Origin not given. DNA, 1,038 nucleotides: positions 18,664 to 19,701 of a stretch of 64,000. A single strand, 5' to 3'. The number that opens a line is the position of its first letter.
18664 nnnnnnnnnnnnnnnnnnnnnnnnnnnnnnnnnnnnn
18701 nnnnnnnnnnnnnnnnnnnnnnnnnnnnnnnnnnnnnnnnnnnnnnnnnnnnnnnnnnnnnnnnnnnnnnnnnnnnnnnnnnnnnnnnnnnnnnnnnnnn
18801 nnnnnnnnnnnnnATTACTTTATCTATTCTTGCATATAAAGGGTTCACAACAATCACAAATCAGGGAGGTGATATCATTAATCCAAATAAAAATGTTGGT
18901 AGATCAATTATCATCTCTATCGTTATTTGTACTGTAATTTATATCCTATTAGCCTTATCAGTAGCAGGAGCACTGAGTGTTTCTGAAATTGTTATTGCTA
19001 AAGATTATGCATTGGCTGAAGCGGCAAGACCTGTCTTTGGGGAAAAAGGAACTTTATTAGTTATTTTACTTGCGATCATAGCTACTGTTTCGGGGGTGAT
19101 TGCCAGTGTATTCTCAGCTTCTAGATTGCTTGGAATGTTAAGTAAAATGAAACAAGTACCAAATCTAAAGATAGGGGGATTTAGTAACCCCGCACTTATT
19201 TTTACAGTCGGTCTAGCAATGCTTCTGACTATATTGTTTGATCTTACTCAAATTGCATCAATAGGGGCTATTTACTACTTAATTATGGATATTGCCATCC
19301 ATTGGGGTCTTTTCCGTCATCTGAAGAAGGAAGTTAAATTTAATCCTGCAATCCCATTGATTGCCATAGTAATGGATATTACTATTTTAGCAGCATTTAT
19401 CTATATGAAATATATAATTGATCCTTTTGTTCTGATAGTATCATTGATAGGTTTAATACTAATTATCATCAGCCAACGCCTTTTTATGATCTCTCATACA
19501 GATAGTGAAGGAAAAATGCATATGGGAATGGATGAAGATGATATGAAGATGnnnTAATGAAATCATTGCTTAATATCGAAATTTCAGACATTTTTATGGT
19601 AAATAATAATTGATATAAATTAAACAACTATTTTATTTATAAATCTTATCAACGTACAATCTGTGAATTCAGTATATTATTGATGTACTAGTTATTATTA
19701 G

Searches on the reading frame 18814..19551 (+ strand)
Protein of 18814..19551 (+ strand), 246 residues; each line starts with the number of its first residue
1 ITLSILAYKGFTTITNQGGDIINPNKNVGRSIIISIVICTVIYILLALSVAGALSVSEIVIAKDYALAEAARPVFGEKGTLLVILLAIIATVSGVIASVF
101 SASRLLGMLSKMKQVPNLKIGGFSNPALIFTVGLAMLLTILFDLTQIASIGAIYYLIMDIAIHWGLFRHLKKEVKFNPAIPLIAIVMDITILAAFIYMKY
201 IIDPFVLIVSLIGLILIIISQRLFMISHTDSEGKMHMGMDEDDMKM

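Call 74: search_protein_families(library=pfam, proteins=[window:18814-19551:+], max_evalue=0.01)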
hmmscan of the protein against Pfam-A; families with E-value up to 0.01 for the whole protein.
seq(246 aa): 2 families
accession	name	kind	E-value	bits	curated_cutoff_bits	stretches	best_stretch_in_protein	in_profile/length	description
PF13520.12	AA_permease_2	-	2.9e-13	50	27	1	4-197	197-403/427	Amino acid permease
PF00324.27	AA_permease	-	3.3e-08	33.1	24.6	1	4-121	201-321/470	Amino acid permease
